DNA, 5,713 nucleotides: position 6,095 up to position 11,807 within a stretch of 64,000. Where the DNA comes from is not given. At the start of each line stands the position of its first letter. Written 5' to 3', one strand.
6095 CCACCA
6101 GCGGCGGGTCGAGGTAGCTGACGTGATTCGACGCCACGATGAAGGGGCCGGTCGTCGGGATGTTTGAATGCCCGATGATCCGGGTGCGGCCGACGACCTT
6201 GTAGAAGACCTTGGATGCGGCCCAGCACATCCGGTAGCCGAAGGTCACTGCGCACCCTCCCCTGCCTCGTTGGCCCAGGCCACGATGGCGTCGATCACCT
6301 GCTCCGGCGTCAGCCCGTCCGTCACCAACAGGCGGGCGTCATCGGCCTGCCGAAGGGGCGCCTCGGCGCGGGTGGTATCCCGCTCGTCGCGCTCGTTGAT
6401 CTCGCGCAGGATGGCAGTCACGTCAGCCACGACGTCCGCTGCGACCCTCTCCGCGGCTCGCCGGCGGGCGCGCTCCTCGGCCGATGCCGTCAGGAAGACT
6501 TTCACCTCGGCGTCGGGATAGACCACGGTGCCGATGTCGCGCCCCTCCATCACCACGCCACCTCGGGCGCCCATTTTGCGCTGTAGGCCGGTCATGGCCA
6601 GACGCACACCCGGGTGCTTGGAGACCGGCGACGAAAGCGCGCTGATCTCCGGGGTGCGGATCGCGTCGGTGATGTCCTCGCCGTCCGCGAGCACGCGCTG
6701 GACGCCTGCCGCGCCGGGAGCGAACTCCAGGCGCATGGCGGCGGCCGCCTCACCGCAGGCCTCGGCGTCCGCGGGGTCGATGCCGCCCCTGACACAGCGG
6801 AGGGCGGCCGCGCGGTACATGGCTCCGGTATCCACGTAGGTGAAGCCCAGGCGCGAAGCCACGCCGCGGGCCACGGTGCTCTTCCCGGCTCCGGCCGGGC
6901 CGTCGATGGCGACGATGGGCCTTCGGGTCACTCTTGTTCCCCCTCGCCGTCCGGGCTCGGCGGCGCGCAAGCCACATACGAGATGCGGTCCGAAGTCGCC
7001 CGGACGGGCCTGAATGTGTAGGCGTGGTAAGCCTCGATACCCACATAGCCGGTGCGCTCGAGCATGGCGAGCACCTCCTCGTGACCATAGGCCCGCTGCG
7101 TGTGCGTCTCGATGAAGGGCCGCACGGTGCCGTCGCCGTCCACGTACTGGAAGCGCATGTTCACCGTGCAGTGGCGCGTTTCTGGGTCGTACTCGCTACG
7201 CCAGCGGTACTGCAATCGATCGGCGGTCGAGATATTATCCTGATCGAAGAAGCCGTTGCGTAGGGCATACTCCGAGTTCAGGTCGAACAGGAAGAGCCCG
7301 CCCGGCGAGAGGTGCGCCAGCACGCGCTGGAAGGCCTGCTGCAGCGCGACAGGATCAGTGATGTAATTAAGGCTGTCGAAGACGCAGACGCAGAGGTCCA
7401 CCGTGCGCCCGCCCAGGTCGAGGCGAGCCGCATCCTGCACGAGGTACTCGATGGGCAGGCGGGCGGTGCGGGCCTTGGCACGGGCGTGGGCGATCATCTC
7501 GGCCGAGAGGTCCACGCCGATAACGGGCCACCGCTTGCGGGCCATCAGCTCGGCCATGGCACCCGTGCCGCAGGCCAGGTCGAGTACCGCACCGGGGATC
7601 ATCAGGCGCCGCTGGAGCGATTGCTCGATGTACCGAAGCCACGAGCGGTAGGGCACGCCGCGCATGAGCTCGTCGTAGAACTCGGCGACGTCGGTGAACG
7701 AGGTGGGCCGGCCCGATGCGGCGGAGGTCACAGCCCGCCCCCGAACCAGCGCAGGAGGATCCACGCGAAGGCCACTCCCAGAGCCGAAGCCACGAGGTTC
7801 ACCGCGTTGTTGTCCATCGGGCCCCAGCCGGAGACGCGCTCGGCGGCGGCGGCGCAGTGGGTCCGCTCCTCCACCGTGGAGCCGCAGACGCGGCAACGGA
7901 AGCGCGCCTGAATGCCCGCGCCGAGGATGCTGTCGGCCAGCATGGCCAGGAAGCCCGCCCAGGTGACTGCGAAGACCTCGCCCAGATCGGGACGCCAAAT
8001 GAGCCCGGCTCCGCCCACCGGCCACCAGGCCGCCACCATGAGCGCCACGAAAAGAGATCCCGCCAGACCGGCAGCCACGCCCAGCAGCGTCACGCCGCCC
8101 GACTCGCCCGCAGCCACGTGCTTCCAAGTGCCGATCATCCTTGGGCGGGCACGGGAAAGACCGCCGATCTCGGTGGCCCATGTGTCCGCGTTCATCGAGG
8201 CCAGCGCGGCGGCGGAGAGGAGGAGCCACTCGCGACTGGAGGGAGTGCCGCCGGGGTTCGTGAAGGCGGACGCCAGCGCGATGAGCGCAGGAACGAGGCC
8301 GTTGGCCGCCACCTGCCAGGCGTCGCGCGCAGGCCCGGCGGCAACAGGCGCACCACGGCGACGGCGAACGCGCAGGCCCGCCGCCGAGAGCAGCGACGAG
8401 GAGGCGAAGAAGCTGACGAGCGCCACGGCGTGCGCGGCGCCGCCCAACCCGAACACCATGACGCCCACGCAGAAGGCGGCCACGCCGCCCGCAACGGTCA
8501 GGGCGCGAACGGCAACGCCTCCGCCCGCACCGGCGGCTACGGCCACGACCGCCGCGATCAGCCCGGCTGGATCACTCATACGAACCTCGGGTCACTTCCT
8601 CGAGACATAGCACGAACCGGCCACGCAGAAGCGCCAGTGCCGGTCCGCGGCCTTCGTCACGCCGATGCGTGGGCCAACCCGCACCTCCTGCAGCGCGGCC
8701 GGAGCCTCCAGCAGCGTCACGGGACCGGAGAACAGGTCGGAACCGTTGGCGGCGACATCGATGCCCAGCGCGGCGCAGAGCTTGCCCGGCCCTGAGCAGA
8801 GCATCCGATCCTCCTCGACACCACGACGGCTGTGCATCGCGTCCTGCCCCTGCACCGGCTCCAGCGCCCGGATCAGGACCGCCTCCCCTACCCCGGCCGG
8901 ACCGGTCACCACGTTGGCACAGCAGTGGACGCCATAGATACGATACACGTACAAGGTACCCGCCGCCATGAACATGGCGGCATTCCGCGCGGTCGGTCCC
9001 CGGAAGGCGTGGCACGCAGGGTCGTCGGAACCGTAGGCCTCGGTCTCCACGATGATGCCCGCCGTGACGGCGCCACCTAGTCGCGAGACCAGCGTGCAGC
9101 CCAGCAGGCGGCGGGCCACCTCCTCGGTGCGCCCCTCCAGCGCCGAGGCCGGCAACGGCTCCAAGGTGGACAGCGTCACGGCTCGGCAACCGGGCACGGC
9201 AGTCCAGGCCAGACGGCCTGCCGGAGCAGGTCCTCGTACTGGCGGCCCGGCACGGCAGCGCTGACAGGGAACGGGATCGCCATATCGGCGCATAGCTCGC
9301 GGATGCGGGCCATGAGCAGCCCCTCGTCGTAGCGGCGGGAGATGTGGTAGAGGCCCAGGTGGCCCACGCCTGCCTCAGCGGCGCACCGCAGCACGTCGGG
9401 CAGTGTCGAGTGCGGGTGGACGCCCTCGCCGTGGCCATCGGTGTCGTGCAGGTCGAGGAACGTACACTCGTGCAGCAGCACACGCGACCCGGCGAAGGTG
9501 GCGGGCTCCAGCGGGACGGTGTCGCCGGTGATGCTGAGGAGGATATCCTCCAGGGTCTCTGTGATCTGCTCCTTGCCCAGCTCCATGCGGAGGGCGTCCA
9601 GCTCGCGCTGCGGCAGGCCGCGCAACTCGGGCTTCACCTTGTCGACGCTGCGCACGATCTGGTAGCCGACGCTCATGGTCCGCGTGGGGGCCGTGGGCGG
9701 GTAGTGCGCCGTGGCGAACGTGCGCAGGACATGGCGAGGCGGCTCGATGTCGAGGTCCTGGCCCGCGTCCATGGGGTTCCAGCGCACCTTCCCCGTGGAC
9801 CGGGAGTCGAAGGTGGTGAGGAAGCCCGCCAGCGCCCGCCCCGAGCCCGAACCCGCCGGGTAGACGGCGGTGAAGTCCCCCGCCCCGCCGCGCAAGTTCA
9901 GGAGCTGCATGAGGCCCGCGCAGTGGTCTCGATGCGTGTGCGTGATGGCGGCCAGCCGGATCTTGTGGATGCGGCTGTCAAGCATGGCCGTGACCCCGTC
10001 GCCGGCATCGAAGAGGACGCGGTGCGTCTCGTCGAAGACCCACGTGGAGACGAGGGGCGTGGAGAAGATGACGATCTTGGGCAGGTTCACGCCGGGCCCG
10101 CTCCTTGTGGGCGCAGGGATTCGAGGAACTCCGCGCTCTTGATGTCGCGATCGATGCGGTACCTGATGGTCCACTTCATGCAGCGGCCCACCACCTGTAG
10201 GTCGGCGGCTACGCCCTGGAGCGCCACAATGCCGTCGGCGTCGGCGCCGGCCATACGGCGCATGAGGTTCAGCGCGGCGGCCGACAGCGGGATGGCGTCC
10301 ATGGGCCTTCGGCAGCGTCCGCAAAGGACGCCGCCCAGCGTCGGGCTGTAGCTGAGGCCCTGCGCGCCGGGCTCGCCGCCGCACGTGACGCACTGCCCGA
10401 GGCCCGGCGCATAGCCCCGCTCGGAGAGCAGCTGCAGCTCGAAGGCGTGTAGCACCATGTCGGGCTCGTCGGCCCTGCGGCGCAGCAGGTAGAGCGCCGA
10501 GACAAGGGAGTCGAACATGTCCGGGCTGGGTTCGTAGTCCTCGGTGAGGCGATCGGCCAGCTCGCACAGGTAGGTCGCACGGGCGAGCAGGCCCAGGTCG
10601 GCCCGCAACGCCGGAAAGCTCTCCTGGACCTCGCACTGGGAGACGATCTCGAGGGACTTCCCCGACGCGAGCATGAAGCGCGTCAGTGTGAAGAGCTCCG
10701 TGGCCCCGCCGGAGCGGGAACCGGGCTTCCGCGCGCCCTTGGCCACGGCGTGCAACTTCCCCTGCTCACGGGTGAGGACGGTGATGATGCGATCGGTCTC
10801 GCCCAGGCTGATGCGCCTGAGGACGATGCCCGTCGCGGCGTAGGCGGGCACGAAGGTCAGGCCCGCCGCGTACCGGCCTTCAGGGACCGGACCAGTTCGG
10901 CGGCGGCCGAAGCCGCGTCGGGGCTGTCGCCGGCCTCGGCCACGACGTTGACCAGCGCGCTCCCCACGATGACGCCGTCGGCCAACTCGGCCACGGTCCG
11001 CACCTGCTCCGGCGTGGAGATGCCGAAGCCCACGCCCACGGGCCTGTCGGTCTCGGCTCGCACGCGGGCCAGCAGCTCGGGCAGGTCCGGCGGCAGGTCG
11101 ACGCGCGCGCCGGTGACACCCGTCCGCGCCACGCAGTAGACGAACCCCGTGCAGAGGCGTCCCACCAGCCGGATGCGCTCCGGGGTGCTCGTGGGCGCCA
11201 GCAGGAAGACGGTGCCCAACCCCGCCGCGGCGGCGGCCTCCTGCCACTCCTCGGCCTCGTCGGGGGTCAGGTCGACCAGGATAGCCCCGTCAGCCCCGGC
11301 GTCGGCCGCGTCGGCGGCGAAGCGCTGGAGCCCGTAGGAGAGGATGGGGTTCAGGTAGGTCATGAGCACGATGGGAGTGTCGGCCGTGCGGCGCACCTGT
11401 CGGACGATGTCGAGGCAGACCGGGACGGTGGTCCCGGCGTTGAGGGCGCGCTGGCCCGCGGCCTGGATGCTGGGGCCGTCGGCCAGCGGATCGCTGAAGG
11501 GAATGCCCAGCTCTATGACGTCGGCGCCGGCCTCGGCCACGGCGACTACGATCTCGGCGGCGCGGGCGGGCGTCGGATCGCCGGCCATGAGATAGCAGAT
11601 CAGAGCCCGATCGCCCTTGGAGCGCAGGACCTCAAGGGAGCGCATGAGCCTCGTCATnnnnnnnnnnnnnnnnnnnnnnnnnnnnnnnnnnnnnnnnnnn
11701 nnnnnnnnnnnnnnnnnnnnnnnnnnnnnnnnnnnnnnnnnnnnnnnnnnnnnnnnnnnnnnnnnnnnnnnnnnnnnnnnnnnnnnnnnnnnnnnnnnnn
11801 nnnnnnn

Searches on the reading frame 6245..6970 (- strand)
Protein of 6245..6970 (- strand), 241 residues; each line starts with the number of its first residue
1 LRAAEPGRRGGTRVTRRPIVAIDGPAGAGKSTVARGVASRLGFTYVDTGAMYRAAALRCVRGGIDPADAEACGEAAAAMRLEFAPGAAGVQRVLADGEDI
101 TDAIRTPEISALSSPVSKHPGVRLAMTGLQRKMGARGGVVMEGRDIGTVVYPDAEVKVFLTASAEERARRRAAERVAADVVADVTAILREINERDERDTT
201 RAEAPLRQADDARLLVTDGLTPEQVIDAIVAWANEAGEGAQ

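Call 60: search_protein_families(library=pfam, proteins=[window:6245-6970:-], max_evalue=0.00001)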
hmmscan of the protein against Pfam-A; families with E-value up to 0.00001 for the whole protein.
window:6245-6970:- (241 aa): 3 families
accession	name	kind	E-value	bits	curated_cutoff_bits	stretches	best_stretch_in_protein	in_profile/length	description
PF02224.24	Cytidylate_kin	-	1.7e-68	230.9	26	1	20-233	1-209/211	Cytidylate kinase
PF13189.12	Cytidylate_kin2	-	3.9e-09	37.4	28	1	19-178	1-134/176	Cytidylate kinase-like family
PF13238.12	AAA_18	-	8.1e-07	30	29.4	0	20-173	1-110/128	AAA domain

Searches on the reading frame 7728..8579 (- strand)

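Call 60: search_protein_families(library=pfam, proteins=[window:7728-8579:-], max_evalue=0.00001)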
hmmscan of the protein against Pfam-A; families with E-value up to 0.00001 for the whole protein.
window:7728-8579:- (283 aa): 1 family
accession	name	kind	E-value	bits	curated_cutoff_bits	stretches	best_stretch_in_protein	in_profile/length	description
PF01940.21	DUF92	-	2.2e-56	191.5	27.5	1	16-268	5-250/251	Integral membrane protein DUF92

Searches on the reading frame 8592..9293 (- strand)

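Call 60: search_protein_families(library=pfam, proteins=[window:8592-9293:-], max_evalue=0.00001)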
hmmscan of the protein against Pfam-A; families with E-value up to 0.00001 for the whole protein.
window:8592-9293:- (233 aa): 1 family
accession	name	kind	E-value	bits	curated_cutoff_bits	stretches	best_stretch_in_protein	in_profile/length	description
PF02245.21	Pur_DNA_glyco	-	4.6e-66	222.1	27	1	53-227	4-180/181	Methylpurine-DNA glycosylase (MPG)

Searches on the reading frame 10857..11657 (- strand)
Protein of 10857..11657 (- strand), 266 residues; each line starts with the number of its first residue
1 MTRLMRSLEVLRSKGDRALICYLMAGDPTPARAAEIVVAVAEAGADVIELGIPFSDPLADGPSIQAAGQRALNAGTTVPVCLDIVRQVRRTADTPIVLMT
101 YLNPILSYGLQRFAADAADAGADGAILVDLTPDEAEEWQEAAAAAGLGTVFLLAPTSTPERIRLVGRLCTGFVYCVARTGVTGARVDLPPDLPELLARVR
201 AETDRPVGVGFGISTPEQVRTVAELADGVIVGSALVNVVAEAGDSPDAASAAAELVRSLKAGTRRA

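Call 60: search_protein_families(library=pfam, proteins=[window:10857-11657:-], max_evalue=0.00001)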
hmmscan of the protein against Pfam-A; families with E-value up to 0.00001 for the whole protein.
window:10857-11657:- (266 aa): 1 family
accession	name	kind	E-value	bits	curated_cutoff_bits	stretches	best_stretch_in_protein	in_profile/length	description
PF00290.26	Trp_syntA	-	2.1e-86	289.5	27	1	11-260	4-255/259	Tryptophan synthase alpha chain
